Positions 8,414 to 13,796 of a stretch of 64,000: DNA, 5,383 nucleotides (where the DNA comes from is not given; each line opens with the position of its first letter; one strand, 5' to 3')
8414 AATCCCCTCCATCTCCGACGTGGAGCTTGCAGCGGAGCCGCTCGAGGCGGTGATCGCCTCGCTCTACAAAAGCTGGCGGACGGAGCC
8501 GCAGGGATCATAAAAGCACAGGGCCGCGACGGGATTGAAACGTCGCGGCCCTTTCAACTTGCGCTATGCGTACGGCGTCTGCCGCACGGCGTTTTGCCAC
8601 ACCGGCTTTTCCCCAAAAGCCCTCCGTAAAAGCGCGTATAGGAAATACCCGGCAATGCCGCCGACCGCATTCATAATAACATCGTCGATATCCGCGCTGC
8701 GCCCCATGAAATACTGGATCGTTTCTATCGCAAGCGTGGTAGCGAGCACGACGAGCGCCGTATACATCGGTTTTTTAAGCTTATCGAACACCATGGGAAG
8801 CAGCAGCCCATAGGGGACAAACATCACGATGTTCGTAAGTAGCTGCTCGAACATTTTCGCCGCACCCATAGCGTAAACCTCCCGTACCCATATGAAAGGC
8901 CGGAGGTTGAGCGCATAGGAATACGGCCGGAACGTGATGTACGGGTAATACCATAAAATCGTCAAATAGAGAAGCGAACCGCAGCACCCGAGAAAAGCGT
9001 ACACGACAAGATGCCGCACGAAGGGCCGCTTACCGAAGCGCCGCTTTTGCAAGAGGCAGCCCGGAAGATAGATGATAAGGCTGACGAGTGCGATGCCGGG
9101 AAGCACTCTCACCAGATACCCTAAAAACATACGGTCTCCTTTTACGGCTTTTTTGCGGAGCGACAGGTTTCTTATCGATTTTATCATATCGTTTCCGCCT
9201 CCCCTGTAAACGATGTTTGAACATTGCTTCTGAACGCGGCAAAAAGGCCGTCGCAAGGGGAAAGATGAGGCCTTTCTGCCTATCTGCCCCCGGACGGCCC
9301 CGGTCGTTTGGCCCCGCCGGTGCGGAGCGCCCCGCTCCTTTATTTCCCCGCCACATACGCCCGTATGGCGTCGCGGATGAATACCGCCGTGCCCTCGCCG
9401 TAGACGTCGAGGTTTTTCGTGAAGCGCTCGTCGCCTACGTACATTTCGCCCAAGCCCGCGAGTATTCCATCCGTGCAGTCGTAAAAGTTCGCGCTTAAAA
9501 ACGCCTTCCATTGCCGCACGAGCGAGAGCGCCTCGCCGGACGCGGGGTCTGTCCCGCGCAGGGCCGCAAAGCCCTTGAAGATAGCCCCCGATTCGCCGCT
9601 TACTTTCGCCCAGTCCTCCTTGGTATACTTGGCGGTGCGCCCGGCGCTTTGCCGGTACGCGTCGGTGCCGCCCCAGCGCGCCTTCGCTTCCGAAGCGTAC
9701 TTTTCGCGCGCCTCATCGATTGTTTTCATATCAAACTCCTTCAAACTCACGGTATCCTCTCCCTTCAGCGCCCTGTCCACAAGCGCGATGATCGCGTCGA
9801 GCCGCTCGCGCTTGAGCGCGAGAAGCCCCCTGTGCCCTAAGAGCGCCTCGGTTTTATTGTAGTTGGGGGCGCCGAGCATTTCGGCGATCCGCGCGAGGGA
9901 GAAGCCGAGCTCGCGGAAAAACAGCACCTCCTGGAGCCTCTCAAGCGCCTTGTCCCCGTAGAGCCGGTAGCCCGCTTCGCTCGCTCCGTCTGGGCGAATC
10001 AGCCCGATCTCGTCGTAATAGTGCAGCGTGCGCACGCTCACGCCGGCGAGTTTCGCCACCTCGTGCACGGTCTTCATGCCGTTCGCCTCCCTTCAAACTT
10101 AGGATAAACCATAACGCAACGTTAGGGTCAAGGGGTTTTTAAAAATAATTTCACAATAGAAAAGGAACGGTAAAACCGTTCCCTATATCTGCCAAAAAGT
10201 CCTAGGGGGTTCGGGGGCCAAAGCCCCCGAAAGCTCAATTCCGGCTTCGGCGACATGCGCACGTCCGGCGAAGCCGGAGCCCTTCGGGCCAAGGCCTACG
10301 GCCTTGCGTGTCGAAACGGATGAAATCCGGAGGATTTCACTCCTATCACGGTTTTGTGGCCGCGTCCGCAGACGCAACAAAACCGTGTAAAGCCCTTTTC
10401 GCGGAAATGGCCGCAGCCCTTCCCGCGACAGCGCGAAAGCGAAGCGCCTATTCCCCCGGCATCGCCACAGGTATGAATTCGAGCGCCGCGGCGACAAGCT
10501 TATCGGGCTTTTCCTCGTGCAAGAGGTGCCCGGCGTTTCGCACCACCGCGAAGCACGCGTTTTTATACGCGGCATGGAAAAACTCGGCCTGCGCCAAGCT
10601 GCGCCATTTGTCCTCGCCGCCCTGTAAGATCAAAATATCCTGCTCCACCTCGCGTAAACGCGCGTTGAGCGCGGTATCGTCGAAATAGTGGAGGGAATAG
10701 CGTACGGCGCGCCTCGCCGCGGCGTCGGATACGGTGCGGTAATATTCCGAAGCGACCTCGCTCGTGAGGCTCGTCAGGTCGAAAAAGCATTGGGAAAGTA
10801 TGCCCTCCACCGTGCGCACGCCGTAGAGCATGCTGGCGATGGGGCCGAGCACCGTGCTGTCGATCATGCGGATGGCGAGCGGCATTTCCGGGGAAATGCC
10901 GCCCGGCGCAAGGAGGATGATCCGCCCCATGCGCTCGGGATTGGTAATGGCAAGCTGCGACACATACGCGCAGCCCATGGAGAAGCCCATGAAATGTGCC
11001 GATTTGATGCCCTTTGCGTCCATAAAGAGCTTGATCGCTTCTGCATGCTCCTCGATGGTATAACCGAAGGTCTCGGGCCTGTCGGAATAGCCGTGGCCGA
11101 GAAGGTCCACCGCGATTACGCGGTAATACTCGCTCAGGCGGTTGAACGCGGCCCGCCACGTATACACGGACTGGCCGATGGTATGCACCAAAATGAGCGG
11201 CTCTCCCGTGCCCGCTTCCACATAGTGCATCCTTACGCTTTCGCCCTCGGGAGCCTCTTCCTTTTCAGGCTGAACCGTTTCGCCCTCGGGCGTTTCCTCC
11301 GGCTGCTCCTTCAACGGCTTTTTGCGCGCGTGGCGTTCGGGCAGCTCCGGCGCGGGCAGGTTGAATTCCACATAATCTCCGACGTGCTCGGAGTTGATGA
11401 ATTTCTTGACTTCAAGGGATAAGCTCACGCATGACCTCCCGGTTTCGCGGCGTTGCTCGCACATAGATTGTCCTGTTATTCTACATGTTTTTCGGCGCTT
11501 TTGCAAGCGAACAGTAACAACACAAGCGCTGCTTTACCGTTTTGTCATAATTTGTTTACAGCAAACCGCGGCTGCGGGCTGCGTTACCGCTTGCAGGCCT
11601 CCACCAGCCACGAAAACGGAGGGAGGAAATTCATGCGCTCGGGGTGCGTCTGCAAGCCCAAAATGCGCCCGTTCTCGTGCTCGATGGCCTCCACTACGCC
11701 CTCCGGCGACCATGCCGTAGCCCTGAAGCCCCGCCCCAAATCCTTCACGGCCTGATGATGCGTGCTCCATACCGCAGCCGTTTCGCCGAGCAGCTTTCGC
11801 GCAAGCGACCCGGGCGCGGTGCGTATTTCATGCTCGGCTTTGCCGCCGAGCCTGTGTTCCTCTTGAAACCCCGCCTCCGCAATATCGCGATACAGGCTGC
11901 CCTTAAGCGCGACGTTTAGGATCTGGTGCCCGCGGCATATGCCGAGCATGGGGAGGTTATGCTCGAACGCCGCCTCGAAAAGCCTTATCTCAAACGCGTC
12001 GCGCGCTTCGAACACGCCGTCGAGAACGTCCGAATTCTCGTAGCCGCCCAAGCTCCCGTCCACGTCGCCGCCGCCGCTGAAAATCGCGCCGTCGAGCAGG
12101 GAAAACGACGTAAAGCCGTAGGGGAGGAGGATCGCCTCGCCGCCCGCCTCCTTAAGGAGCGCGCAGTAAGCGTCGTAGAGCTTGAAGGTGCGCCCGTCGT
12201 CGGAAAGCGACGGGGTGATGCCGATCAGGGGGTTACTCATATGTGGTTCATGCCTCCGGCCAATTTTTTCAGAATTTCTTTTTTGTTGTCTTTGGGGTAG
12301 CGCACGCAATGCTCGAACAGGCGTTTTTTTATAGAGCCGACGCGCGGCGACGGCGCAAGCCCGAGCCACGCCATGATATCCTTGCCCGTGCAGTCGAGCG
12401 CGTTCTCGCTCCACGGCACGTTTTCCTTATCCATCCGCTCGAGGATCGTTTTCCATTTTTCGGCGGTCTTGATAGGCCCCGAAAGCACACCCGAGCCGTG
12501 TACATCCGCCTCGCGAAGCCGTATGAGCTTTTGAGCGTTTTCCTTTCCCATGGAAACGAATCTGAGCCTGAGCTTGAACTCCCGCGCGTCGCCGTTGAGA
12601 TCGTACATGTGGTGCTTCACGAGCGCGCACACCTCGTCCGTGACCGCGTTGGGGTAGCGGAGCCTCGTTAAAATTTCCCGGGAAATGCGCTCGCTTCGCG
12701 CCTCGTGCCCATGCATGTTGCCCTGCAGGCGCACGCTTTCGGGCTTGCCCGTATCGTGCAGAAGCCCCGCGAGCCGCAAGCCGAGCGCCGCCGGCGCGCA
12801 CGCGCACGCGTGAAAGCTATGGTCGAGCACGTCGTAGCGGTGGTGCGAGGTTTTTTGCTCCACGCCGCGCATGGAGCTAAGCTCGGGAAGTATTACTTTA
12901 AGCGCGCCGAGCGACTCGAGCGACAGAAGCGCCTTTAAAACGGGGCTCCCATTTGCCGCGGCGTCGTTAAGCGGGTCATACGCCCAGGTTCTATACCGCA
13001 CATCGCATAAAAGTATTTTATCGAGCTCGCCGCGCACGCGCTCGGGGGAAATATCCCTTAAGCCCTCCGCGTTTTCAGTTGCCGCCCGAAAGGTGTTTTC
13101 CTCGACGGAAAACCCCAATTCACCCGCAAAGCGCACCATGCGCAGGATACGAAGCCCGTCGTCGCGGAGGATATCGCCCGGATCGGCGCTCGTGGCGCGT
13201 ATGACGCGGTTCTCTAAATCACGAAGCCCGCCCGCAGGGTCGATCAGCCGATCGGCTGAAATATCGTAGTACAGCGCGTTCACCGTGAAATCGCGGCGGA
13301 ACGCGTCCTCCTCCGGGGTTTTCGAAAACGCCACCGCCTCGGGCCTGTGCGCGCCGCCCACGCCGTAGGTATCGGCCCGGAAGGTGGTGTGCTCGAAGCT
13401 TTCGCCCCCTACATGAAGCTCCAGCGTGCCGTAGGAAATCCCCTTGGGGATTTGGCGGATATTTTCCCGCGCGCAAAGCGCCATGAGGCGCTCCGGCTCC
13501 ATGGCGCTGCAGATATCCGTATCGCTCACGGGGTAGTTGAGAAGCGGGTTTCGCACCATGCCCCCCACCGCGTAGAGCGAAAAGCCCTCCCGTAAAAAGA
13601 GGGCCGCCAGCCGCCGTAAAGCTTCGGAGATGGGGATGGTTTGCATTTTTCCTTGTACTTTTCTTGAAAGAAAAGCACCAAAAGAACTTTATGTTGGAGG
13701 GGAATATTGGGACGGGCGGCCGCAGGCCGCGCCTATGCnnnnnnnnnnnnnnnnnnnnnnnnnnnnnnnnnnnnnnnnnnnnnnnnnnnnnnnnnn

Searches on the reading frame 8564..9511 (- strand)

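Call 45: search_protein_families(library=pfam, proteins=[window:8564-9511:-])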
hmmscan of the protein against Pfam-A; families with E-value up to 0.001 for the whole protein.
window:8564-9511:- (315 aa): 1 family
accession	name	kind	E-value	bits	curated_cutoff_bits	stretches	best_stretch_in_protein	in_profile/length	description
PF04892.17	VanZ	-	6.3e-23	82.2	30.1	1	183-295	4-125/126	VanZ like family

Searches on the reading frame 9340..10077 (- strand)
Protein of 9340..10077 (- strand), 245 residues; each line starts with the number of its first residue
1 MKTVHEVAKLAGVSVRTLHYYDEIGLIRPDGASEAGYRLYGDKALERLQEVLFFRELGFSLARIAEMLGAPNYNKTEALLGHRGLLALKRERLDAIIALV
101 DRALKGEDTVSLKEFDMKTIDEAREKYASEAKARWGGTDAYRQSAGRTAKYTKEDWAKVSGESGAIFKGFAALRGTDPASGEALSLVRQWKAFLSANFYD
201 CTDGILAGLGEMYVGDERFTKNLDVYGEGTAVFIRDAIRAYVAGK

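Call 41: find_encoding_contigs(protein=window:9340-10077:-, flank=10000, max_places=10)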
Protein window:9340-10077:- (245 aa): 2 contigs read that carry it; 1 place shown.
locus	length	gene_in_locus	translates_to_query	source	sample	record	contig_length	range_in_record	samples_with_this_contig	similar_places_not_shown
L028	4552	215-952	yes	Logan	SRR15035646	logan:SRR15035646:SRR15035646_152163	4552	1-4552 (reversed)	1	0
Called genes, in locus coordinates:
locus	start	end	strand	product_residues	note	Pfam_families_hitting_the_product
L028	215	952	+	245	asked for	PF00376:MerR, PF13411:MerR_1, PF09278:MerR-DNA-bind (faint), PF07739:TipAS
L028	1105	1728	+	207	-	PF04892:VanZ-LLP1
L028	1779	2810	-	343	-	PF00005:ABC_tran, PF13304:AAA_21 (weak)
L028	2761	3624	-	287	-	PF06182:ABC2_membrane_6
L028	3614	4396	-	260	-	-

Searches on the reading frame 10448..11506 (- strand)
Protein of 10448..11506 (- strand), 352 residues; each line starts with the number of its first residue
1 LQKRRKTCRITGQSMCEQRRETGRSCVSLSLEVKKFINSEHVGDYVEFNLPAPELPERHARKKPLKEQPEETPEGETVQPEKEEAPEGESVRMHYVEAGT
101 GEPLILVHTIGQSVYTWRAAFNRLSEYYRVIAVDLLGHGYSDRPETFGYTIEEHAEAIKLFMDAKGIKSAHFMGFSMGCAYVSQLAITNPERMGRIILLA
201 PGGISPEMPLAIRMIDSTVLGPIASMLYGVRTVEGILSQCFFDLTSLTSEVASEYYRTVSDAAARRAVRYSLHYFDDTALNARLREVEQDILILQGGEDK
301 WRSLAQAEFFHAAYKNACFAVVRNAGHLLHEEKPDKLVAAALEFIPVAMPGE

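Call 39: find_encoding_contigs(protein=window:10448-11506:-, flank=10000, max_places=10)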
Protein window:10448-11506:- (352 aa): no gene with exactly this product is on record in the collection.

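Call 45: search_protein_families(library=pfam, proteins=[window:10448-11506:-])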
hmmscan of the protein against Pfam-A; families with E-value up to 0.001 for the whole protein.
window:10448-11506:- (352 aa): 3 families
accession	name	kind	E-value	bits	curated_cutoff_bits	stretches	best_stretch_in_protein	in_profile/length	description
PF00561.26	Abhydrolase_1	-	5e-28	98.8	25.8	1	103-334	2-245/245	alpha/beta hydrolase fold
PF12697.13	Abhydrolase_6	-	5.1e-21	76.8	26.3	1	104-340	1-217/217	Alpha/beta hydrolase family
PF12146.15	Hydrolase_4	-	1.8e-10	41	27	1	105-333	8-238/239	Serine aminopeptidase, S33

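Call 52: find_homologous_proteins(query=window:10448-11506:-, max_evalue=1e-30)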
Query window:10448-11506:- (352 aa): 212 proteins with E <= 1e-30 among 2733 candidates; the best 120 are listed.
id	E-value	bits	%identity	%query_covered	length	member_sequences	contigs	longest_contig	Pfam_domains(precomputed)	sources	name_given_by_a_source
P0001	6.9e-215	730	100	93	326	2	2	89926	PF12697.14,PF00561.27,PF12146.16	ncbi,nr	ncbi:MAG: alpha/beta hydrolase [Clostridiaceae bacterium]|nr:alpha/beta hydrolase [Eubacteriales bac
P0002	6.1e-201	685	93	92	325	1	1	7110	PF12697.14,PF00561.27,PF12146.16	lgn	-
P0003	1.8e-189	647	88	92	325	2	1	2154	PF12697.14,PF00561.27,PF12146.16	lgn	-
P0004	1.4e-173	595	78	93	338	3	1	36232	PF12697.14,PF00561.27,PF12146.16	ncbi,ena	-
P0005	3.6e-173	593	80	93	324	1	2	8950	PF12697.14,PF00561.27,PF12146.16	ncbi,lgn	-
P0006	2.3e-172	591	80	93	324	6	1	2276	PF12697.14,PF00561.27,PF12146.16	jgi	jgi:pimeloyl-ACP methyl ester carboxylesterase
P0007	2.7e-172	590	77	93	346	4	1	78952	PF12697.14,PF00561.27,PF12146.16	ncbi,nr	ncbi:MAG TPA: alpha/beta hydrolase [Clostridia bacterium]|nr:alpha/beta hydrolase [Clostridia bacter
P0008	4.9e-172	590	80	93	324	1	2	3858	PF12697.14,PF00561.27,PF12146.16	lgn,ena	-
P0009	4.8e-171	586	78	93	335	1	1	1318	PF12697.14,PF00561.27,PF12146.16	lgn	-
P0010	1.6e-169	581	75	93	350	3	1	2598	PF12697.14,PF00561.27,PF12146.16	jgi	jgi:pimeloyl-ACP methyl ester carboxylesterase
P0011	5.6e-167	573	76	93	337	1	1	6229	PF12697.14,PF00561.27,PF12146.16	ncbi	-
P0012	1.0e-124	434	61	92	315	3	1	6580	PF12697.14,PF00561.27,PF12146.16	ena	-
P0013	8.0e-124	431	58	92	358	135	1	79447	PF12697.14,PF03096.21,PF00561.27,PF12146.16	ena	-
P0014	8.8e-124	431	57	92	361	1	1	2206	PF12697.14,PF00561.27,PF12146.16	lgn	-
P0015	3.1e-123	429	56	92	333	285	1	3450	PF12697.14,PF03096.21,PF00561.27,PF12146.16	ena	-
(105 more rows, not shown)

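Call 53: find_encoding_contigs(protein=P0002, flank=4000, max_places=3)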
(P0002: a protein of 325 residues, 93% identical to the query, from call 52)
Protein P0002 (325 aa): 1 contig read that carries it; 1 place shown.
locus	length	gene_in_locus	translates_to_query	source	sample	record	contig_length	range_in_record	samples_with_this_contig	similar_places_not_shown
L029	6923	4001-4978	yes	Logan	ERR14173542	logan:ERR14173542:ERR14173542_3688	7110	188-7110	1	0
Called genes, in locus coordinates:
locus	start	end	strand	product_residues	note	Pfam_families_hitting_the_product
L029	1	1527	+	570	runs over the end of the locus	?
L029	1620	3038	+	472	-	PF01743:PolyA_pol, PF12627:PolyA_pol_RNAbd, PF01966:HD, PF13735:tRNA_NucTran2_2 (faint)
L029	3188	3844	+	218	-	PF07722:Peptidase_C26, PF00117:GATase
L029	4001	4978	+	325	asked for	PF00561:Abhydrolase_1, PF12146:Hydrolase_4, PF12697:Abhydrolase_6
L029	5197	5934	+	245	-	PF00376:MerR, PF13411:MerR_1, PF09278:MerR-DNA-bind (faint), PF07739:TipAS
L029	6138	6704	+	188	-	PF04892:VanZ-LLP1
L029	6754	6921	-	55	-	?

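Call 54: find_encoding_contigs(protein=P0004, flank=4000, max_places=3)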
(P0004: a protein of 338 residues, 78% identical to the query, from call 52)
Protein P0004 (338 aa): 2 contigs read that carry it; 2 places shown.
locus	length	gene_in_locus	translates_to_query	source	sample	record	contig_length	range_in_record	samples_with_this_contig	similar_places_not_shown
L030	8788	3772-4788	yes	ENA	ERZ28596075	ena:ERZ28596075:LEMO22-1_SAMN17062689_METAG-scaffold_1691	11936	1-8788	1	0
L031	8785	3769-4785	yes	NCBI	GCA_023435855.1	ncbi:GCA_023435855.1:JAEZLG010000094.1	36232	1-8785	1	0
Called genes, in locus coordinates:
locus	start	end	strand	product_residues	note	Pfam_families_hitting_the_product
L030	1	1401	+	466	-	?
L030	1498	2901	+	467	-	PF01743:PolyA_pol, PF12627:PolyA_pol_RNAbd, PF01966:HD (weak)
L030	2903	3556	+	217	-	PF07722:Peptidase_C26, PF00117:GATase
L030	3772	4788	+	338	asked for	PF00561:Abhydrolase_1, PF12146:Hydrolase_4, PF12697:Abhydrolase_6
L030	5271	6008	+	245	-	PF00376:MerR, PF13411:MerR_1, PF09278:MerR-DNA-bind, PF07739:TipAS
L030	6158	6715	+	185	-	PF04892:VanZ-LLP1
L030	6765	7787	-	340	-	PF00005:ABC_tran, PF13304:AAA_21 (weak)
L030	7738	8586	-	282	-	PF06182:ABC2_membrane_6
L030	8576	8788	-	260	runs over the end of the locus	-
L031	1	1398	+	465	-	?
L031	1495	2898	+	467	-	PF01743:PolyA_pol, PF12627:PolyA_pol_RNAbd, PF01966:HD (weak), PF13735:tRNA_NucTran2_2 (weak)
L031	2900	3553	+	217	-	PF07722:Peptidase_C26, PF00117:GATase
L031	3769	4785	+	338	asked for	PF00561:Abhydrolase_1, PF12146:Hydrolase_4, PF12697:Abhydrolase_6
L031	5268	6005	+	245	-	PF00376:MerR, PF13411:MerR_1, PF09278:MerR-DNA-bind, PF07739:TipAS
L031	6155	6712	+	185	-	PF04892:VanZ-LLP1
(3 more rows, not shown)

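Call 55: find_encoding_contigs(protein=P0007, flank=4000, max_places=3)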
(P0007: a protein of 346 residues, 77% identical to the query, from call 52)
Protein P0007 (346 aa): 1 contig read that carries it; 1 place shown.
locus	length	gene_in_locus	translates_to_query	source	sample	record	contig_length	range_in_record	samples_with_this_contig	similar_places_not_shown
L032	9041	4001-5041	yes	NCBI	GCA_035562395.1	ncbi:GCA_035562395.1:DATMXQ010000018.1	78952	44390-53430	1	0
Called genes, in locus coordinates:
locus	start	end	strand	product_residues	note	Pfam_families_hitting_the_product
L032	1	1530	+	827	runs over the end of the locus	PF00521:DNA_topoisoIV, PF03989:DNA_gyraseA_C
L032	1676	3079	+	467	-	PF01743:PolyA_pol, PF12627:PolyA_pol_RNAbd, PF01966:HD (weak), PF13735:tRNA_NucTran2_2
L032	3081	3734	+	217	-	PF07722:Peptidase_C26, PF00117:GATase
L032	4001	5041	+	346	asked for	PF00561:Abhydrolase_1, PF12146:Hydrolase_4 (weak), PF12697:Abhydrolase_6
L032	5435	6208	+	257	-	PF00376:MerR, PF13411:MerR_1, PF09278:MerR-DNA-bind (weak), PF07739:TipAS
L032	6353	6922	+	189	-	PF04892:VanZ-LLP1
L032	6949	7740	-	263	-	PF02811:PHP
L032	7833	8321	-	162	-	PF13240:Zn_Ribbon_1 (weak)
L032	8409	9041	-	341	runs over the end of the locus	PF00005:ABC_tran, PF13304:AAA_21 (weak)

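Call 71: find_encoding_contigs(protein=P0005, flank=2500, max_places=2)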
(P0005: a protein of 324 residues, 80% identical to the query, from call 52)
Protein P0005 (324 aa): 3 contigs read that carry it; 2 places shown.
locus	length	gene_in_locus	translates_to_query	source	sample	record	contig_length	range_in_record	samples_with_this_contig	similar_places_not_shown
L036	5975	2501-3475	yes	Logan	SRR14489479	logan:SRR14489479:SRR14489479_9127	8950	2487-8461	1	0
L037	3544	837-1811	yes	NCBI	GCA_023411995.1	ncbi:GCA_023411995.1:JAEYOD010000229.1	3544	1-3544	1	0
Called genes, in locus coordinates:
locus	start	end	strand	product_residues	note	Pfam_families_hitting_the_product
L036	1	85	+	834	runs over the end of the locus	PF00521:DNA_topoisoIV, PF03989:DNA_gyraseA_C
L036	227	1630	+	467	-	PF01743:PolyA_pol, PF12627:PolyA_pol_RNAbd, PF01966:HD (weak), PF13735:tRNA_NucTran2_2 (weak)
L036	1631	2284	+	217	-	PF07722:Peptidase_C26, PF00117:GATase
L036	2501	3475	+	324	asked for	PF00561:Abhydrolase_1, PF12146:Hydrolase_4, PF12697:Abhydrolase_6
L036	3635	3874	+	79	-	PF09932:DUF2164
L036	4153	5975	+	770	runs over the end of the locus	?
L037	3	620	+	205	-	?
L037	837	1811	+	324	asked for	PF00561:Abhydrolase_1, PF12146:Hydrolase_4, PF12697:Abhydrolase_6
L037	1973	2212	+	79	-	PF09932:DUF2164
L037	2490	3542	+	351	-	?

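Call 72: find_encoding_contigs(protein=P0011, flank=2500, max_places=2)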
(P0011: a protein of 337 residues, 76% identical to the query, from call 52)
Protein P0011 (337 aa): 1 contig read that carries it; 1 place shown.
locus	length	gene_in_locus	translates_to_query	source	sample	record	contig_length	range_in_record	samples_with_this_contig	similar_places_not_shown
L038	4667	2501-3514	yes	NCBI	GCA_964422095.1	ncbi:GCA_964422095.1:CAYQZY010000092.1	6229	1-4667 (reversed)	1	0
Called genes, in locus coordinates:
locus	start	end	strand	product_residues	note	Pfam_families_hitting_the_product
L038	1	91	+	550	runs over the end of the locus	?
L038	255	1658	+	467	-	PF01743:PolyA_pol, PF12627:PolyA_pol_RNAbd, PF01966:HD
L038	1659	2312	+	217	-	PF07722:Peptidase_C26, PF00117:GATase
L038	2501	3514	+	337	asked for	PF00561:Abhydrolase_1, PF12146:Hydrolase_4, PF12697:Abhydrolase_6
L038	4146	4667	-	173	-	?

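Call 78: list_cluster_members(proteins=[P0001, P0004, P0007])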
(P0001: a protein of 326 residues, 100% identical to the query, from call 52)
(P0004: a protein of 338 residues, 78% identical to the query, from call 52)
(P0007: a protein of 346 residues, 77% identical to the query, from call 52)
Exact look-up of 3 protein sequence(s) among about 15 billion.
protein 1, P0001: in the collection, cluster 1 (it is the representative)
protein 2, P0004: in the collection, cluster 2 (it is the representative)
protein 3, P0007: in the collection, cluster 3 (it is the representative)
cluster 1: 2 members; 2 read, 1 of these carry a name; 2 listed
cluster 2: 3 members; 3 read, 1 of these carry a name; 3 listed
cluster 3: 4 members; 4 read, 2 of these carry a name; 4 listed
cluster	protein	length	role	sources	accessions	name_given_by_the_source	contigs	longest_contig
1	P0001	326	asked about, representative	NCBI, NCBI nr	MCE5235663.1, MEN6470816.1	MAG: alpha/beta hydrolase [Clostridiaceae bacterium] | alpha/beta hydrolase [Eubacteriales bacterium]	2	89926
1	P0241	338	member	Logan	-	-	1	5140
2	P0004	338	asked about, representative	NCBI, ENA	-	-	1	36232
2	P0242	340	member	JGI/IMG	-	pimeloyl-ACP methyl ester carboxylesterase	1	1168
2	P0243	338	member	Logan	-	-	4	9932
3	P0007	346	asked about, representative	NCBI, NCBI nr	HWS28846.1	MAG TPA: alpha/beta hydrolase [Clostridia bacterium] | alpha/beta hydrolase [Clostridia bacterium]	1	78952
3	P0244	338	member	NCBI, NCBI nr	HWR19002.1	MAG TPA: alpha/beta hydrolase [Clostridia bacterium] | alpha/beta hydrolase [Clostridia bacterium]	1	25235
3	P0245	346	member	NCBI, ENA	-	-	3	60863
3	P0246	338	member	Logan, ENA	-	-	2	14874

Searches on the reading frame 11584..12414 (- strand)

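Call 45: search_protein_families(library=pfam, proteins=[window:11584-12414:-])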
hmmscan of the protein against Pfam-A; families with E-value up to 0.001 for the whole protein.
window:11584-12414:- (276 aa): 2 families
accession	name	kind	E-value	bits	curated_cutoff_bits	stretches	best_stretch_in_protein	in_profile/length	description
PF07722.19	Peptidase_C26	-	1.2e-44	153.1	20.5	1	62-259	1-219/219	Peptidase C26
PF00117.34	GATase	-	1.2e-17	64.6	22.8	1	141-260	60-173/190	Glutamine amidotransferase class-I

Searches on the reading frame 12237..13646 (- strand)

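Call 45: search_protein_families(library=pfam, proteins=[window:12237-13646:-])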
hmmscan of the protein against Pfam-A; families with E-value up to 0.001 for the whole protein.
window:12237-13646:- (469 aa): 4 families
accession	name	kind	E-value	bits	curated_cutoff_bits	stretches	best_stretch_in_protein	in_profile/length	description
PF01743.26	PolyA_pol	-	8.5e-30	104.1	23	1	24-150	1-126/126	Poly A polymerase head domain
PF12627.12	PolyA_pol_RNAbd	-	3.3e-12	46.4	22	1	178-219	1-42/64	Probable RNA and SrmB- binding site of polymerase A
PF01966.28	HD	-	1.1e-08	35.8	22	1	289-364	20-107/116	HD domain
PF13735.12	tRNA_NucTran2_2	-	1e-06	29.3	27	1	322-461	24-147/149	tRNA nucleotidyltransferase domain 2 putative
